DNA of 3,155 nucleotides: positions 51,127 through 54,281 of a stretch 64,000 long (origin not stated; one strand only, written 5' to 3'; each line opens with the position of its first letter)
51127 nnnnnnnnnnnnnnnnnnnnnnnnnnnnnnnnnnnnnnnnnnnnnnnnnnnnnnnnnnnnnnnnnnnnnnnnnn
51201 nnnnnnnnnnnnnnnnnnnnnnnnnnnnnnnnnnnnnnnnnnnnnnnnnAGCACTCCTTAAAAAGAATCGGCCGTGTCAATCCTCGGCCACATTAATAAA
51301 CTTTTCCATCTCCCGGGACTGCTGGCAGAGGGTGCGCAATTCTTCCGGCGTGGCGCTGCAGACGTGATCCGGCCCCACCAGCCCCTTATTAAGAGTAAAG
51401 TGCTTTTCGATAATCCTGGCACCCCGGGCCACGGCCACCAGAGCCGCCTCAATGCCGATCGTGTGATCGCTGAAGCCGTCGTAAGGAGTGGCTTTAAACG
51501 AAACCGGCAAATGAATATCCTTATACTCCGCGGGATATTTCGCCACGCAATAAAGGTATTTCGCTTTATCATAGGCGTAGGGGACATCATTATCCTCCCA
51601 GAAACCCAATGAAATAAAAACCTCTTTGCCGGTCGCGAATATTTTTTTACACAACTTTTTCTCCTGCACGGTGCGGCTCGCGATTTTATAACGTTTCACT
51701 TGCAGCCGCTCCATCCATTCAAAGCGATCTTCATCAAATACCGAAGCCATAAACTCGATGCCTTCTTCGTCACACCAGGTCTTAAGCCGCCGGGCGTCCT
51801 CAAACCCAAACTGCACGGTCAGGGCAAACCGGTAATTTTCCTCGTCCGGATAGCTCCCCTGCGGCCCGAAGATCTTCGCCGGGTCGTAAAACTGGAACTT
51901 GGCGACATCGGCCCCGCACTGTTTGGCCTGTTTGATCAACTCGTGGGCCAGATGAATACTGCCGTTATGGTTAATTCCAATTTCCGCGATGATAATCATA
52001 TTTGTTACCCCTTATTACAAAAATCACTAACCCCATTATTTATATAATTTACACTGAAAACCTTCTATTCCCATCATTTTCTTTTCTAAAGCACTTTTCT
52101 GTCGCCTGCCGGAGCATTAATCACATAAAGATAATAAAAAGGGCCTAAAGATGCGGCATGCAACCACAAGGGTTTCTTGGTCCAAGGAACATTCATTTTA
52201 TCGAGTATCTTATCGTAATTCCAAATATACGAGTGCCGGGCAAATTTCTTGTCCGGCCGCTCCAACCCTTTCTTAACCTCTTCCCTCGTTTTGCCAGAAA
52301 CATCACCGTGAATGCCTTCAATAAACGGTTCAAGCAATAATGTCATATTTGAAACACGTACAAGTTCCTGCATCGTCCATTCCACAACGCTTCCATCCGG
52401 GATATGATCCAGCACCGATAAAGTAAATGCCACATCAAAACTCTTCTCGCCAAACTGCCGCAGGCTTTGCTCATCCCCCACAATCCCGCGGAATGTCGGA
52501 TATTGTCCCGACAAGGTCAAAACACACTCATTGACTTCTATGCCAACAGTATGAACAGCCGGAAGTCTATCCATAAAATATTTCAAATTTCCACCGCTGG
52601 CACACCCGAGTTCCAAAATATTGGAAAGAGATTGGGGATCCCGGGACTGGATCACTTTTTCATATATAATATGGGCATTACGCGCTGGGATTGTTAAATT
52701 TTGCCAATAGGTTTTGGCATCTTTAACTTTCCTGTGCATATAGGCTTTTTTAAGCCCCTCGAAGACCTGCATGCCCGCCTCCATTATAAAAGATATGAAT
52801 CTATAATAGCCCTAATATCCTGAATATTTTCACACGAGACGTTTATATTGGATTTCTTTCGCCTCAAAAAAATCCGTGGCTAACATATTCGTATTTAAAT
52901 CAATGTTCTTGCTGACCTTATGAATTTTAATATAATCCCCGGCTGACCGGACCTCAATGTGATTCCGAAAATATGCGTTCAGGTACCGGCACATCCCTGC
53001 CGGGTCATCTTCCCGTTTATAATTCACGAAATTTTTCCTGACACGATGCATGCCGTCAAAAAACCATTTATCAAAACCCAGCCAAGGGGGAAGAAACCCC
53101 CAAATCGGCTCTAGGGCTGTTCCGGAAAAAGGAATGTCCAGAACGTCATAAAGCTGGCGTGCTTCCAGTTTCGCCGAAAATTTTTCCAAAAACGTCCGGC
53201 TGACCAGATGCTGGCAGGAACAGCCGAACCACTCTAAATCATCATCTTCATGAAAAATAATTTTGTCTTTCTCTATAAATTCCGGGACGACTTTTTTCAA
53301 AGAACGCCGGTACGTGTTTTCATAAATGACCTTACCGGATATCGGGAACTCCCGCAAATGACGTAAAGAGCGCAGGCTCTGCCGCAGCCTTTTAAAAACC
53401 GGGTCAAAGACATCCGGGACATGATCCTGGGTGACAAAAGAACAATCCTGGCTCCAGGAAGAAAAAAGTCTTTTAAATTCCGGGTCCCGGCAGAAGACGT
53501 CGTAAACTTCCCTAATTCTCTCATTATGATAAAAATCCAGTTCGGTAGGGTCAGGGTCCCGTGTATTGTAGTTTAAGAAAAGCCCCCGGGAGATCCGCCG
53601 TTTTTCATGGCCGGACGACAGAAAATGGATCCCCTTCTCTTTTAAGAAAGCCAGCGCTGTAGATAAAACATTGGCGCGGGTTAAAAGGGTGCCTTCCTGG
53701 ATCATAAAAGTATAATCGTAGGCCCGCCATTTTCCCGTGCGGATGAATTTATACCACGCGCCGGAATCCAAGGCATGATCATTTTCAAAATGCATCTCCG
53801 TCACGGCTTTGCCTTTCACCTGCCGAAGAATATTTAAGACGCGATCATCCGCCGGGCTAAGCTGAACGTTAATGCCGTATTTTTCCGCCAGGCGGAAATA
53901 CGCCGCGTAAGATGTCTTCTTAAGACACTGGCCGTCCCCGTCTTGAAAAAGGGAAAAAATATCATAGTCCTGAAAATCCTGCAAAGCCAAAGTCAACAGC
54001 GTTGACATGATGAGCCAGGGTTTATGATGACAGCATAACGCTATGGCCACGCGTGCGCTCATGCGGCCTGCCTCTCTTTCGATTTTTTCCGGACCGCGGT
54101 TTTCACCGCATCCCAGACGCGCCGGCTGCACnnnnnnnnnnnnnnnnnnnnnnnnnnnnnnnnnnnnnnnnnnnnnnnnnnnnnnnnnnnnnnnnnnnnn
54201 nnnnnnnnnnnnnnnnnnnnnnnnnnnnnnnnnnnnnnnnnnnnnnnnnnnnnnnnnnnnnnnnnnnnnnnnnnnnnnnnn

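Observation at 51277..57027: Second, partial nonulosonate-like toolkit: SAF-less NeuB homolog, extra cytidylyltransferase, DUF115 and two orphan proteins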

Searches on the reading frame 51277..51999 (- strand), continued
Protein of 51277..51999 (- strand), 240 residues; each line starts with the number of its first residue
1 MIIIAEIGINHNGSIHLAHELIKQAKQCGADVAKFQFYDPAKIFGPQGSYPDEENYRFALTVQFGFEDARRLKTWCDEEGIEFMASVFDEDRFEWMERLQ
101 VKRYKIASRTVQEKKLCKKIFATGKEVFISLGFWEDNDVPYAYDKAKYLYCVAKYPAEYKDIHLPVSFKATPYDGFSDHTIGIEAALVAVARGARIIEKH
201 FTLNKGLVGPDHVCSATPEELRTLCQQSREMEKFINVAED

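Call 88: find_encoding_contigs(protein=P0019, flank=10000, max_places=1)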
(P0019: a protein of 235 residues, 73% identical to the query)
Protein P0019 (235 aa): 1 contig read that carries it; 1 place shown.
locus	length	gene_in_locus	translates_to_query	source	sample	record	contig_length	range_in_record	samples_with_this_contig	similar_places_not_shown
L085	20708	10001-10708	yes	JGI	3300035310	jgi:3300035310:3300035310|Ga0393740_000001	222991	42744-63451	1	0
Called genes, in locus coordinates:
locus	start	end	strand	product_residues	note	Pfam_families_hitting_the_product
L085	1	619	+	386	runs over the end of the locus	PF13439:Glyco_transf_4, PF13579:Glyco_trans_4_4, PF20706:GT4-conflict, PF00534:Glycos_transf_1, PF13692:Glyco_trans_1_4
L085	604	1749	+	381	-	PF08323:Glyco_transf_5 (weak), PF13439:Glyco_transf_4, PF13579:Glyco_trans_4_4, PF20706:GT4-conflict, PF00534:Glycos_transf_1, PF13692:Glyco_trans_1_4, PF13524:Glyco_trans_1_2 (weak)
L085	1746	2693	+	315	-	PF01073:3Beta_HSD (faint), PF01370:Epimerase, PF04321:RmlD_sub_bind, PF05368:NmrA, PF16363:GDP_Man_Dehyd, PF13460:NAD_binding_10 (weak)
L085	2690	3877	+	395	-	PF13439:Glyco_transf_4, PF13579:Glyco_trans_4_4, PF13692:Glyco_trans_1_4, PF26337:Gtf3_C (weak)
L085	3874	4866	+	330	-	PF08241:Methyltransf_11, PF13649:Methyltransf_25 (weak)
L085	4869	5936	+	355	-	PF00535:Glycos_transf_2, PF13641:Glyco_tranf_2_3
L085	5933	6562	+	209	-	-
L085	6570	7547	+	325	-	PF01073:3Beta_HSD, PF01370:Epimerase, PF02719:Polysacc_synt_2, PF04321:RmlD_sub_bind, PF05368:NmrA, PF07993:NAD_binding_4 (faint), PF16363:GDP_Man_Dehyd, PF13460:NAD_binding_10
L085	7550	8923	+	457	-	-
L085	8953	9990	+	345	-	PF01973:MptE-like (faint)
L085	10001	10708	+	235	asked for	PF03102:NeuB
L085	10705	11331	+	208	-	PF00535:Glycos_transf_2, PF13641:Glyco_tranf_2_3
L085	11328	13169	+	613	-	PF00664:ABC_membrane, PF00005:ABC_tran, PF02463:SMC_N (faint)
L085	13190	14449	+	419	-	-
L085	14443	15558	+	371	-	PF13439:Glyco_transf_4, PF00534:Glycos_transf_1, PF13692:Glyco_trans_1_4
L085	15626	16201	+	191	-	PF13302:Acetyltransf_3, PF13420:Acetyltransf_4 (weak), PF00583:Acetyltransf_1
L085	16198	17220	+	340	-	PF01408:GFO_IDH_MocA, PF02894:GFO_IDH_MocA_C (weak), PF22725:GFO_IDH_MocA_C3 (weak)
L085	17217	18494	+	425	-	PF01041:DegT_DnrJ_EryC1, PF01212:Beta_elim_lyase (faint)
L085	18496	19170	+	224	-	PF02348:CTP_transf_3 (weak), PF12804:NTP_transf_3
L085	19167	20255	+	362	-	PF01041:DegT_DnrJ_EryC1, PF01212:Beta_elim_lyase (weak)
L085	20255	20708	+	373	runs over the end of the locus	PF13439:Glyco_transf_4 (weak), PF00534:Glycos_transf_1, PF13692:Glyco_trans_1_4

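Call 89: find_encoding_contigs(protein=P0069, flank=10000, max_places=1)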
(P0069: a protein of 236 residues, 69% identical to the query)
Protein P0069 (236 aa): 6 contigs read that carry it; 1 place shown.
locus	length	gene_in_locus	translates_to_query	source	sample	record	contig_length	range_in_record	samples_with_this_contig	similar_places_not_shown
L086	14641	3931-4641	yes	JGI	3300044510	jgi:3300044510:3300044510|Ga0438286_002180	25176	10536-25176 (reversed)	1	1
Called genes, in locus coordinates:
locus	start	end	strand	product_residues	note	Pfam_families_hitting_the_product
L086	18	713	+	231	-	-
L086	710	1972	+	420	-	-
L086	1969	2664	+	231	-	PF12804:NTP_transf_3 (weak)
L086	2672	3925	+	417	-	-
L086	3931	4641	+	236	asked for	PF03102:NeuB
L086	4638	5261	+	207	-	PF00535:Glycos_transf_2, PF10111:Glyco_tranf_2_2 (weak), PF13641:Glyco_tranf_2_3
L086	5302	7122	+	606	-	PF00664:ABC_membrane, PF00005:ABC_tran, PF02463:SMC_N (faint)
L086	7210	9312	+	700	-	PF02310:B12-binding, PF04055:Radical_SAM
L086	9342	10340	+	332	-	-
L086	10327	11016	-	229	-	PF13489:Methyltransf_23 (weak), PF08241:Methyltransf_11 (weak), PF08242:Methyltransf_12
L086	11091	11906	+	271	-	PF05721:PhyH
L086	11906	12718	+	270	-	PF05724:TPMT (weak), PF13489:Methyltransf_23, PF02353:CMAS (weak), PF13847:Methyltransf_31, PF08241:Methyltransf_11, PF08242:Methyltransf_12, PF13649:Methyltransf_25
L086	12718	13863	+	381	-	PF03966:Trm112p (weak), PF13489:Methyltransf_23, PF08241:Methyltransf_11, PF08242:Methyltransf_12, PF13649:Methyltransf_25, PF13847:Methyltransf_31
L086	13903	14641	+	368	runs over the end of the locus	PF13579:Glyco_trans_4_4, PF13439:Glyco_transf_4, PF20706:GT4-conflict (faint), PF00534:Glycos_transf_1, PF13692:Glyco_trans_1_4, PF13524:Glyco_trans_1_2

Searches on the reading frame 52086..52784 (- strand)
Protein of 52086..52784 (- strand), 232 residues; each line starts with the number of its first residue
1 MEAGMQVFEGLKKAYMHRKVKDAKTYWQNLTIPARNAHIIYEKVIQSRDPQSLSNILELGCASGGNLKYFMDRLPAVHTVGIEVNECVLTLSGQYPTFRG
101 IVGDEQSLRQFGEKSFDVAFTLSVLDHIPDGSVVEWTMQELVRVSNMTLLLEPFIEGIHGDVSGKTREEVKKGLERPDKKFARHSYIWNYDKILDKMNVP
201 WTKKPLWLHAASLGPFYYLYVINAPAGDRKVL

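Call 4: search_protein_families(library=pfam, proteins=[window:52086-52784:-], max_evalue=0.01)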
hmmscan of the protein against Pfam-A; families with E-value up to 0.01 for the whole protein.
window:52086-52784:- (232 aa): 5 families
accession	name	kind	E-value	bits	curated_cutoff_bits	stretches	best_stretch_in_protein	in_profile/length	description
PF08241.18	Methyltransf_11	-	3.7e-07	31.1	21.2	1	57-144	1-86/95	Methyltransferase domain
PF13649.12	Methyltransf_25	-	3e-06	28.2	27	1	56-144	1-92/97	Methyltransferase domain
PF08242.18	Methyltransf_12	-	3.6e-06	28.1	30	1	57-130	1-80/98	Methyltransferase domain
PF13489.12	Methyltransf_23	-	0.00034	20.8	27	1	51-130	21-96/164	Methyltransferase domain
PF13847.12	Methyltransf_31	-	0.0029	17.8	27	1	53-140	4-99/145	Methyltransferase domain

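Call 5: search_protein_families(library=ncbifam, proteins=[window:52086-52784:-], max_evalue=0.01)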
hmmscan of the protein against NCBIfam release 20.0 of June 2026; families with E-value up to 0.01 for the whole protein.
window:52086-52784:- (232 aa): 3 families
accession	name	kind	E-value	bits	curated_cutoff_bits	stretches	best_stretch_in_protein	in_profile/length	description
TIGR03587.1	Pse_Me-ase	hypoth_equivalog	4.8e-09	36.6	112.05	1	41-150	34-139/204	pseudaminic acid biosynthesis-associated methylase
TIGR02081.1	metW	equivalog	0.00056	19.5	189.5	1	53-148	14-105/194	methionine biosynthesis protein MetW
TIGR04543.1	ketoArg_3Met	equivalog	0.0012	18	425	1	47-142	144-234/336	2-ketoarginine methyltransferase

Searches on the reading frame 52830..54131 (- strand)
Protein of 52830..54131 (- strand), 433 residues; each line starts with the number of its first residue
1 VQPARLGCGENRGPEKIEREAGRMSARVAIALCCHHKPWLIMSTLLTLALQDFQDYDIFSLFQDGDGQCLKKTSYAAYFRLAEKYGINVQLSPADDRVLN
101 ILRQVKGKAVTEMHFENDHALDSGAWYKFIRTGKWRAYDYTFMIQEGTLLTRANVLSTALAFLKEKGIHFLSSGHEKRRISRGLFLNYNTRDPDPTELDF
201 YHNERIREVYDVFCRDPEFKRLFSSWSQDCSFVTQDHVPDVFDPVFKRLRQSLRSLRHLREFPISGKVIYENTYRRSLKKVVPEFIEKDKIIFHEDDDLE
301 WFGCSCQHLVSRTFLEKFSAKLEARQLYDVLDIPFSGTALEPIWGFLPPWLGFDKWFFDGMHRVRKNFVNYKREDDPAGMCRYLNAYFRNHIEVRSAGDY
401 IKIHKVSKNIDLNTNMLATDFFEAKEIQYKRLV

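Call 4: search_protein_families(library=pfam, proteins=[window:52830-54131:-], max_evalue=0.01)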
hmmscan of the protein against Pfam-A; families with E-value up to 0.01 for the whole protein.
window:52830-54131:- (433 aa): 0 families

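Call 5: search_protein_families(library=ncbifam, proteins=[window:52830-54131:-], max_evalue=0.01)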
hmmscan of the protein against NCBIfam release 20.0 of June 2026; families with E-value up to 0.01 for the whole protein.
window:52830-54131:- (433 aa): 0 families

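Call 20: find_homologous_proteins(query=window:52830-54062:-, max_evalue=0.00001)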
Query window:52830-54062:- (410 aa): 171 proteins with E <= 0.00001 among 3761 candidates; the best 120 are listed.
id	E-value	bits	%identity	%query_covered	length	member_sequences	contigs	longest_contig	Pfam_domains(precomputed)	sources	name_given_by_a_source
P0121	2.3e-285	964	100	100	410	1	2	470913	-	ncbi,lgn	-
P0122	9.5e-245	830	86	98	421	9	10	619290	-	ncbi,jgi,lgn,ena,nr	ncbi:MAG TPA: hypothetical protein PLT76_06110 [Candidatus Omnitrophota bacterium]|nr:hypothetical p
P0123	5.8e-222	755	78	98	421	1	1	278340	-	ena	-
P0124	1.3e-217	741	76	99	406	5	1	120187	-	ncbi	-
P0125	1.3e-214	731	78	97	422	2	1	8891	-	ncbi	ncbi:MAG: hypothetical protein WC450_05390 [Candidatus Omnitrophota bacterium]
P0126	2.8e-176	605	63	98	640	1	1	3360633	PF13489.13,PF13649.13,PF08241.19,PF08242.19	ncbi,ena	-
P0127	1.1e-161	557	58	98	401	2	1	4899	-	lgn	-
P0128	5.1e-159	548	59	92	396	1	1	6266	-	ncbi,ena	-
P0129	9.4e-159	547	57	97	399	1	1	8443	-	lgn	-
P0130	9.3e-151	521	54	97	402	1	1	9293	-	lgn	-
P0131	1.2e-148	514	55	99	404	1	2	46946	-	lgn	-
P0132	5.3e-146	505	53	97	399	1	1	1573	-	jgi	jgi:hypothetical protein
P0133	2.4e-144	500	54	97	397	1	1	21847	-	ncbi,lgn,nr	ncbi:MAG: hypothetical protein PHY94_00430 [Candidatus Omnitrophica bacterium]|nr:hypothetical prote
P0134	9.6e-144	498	52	97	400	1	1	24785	-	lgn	-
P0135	1.6e-142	494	52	97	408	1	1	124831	-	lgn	-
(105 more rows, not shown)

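Call 27: search_solved_structures(query=A2, max_evalue=10)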
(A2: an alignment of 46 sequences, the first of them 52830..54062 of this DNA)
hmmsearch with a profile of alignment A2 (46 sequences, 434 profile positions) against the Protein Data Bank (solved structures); distinct sequences matched with E-value up to 10: 3.
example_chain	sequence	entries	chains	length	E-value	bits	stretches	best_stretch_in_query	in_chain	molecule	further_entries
1vis_A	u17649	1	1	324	0.24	13.8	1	158-257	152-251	Mevalonate kinase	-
1kkh_A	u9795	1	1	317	0.27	13.6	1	158-256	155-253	Mevalonate Kinase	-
8qh2_A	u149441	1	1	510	1.4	11.3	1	314-382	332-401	UDP-N-acetylhexosamine pyrophosphorylase,UDP-N-acetylhexosamine pyrophosphorylase-like pro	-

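Call 30: predict_structure(alignment_id=A2)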
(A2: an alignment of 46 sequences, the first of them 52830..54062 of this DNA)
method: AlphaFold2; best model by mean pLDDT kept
length: 410 residues; sequences in the alignment: 46
mean_pLDDT: 94.2   pTM: 0.92
mean pLDDT of the five models: 94.2, 94.0, 94.0, 93.8, 93.7
residues with pLDDT >= 90: 363; 70-90: 37; 50-70: 4; < 50: 6
segments of 3 or more residues with pLDDT < 50: 407-410
pLDDT, mean of each block of 10 residues (from residue 1): 90 95 97 97 91 95 87 94 91 95 98 98 97 98 98 96 95 97 98 99 96 89 93 96 94 96 98 97 94 99 98 97 98 97 92 97 96 97 92 90 50
secondary structure, 60 per line:
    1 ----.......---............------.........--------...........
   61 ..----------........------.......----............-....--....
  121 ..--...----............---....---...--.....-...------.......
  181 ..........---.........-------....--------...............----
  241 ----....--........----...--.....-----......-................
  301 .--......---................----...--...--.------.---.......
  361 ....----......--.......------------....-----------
elements in order: E5-11 H15-26 E33-41 H50-62 H73-80 E87-93 H98-109 H111-114 E117-122 E125-127 H132-143 E147-150 E154-156 H159-163 H174-190 H194-202 E210-213 H222-236 E245-248 E251-254 H255-258 E263-265 E268-272 E278-280 E285-288 H289-301 H304-309 H313-328 E333-335 E338-340 H354-364 E369-374 E377-383

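Call 37: fold_search(model_id=the predicted structure, library=pdb)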
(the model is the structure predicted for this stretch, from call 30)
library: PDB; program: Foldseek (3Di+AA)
matches with E <= 10: 1398; with E <= 0.001: 65
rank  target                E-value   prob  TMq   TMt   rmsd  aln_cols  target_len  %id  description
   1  5tz8_A                3.0e-05  1.00  0.22  0.17  10.4       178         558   14  Crystal structure of S. aureus TarS (released 2017-01-04)
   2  6p61_B                5.1e-05  1.00  0.22  0.45   9.4       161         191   15  Structure of a Glycosyltransferase from Leptospira borgpetersenii serovar Hardjo-bovis (strain JB197) (released 2019-07-10)
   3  1qg8                  9.3e-05  1.00  0.26  0.43   2.8       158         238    9  NATIVE (MAGNESIUM-CONTAINING) SPSA FROM BACILLUS SUBTILIS (released 2000-04-21)
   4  1h7q                  9.3e-05  1.00  0.26  0.42   4.5       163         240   10  dTDP-MANGANESE COMPLEX OF SPSA FROM BACILLUS SUBTILIS (released 2001-12-13)
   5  1h7l                  1.0e-04  1.00  0.25  0.41   4.9       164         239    8  dTDP-MAGNESIUM COMPLEX OF SPSA FROM BACILLUS SUBTILIS (released 2001-12-13)
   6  5tzk                  1.0e-04  1.00  0.21  0.25   9.2       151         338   12  Crystal structure of S. aureus TarS 1-349 in complex with UDP (released 2017-01-04)
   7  6hnq_B                1.1e-04  1.00  0.23  0.29   9.4       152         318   11  TarP-6RboP-(CH2)6NH2 (released 2018-10-24)
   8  6h21_B                1.3e-04  1.00  0.23  0.29   9.4       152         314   11  TarP-UDP-GlcNAc-Mn (released 2018-09-26)
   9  6h4m_Q                1.4e-04  1.00  0.23  0.30   9.9       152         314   10  TarP-UDP-GlcNAc-3RboP (released 2018-09-26)
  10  6h4f_I                1.6e-04  1.00  0.23  0.30   9.5       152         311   12  TarP-3RboP (released 2018-09-26)
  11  6h4f_B                1.6e-04  1.00  0.23  0.30   9.5       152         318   12  TarP-3RboP (released 2018-09-26)
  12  6h2n_B                1.6e-04  1.00  0.23  0.29   9.4       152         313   11  TarP-UDP-GlcNAc-Mg (released 2018-09-26)
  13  6yv7_B                1.6e-04  1.00  0.24  0.28  13.2       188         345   14  Mannosyltransferase PcManGT from Pyrobaculum calidifontis (released 2020-07-22)
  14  5tzi                  1.6e-04  1.00  0.23  0.27  10.1       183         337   12  Crystal structure of S. aureus TarS 1-349 (released 2017-01-04)
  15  5hea_A                1.8e-04  1.00  0.23  0.33  10.1       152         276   14  CgT structure in hexamer (released 2016-08-31)
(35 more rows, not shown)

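Call 55: find_encoding_contigs(protein=P0121, flank=10000, max_places=2)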
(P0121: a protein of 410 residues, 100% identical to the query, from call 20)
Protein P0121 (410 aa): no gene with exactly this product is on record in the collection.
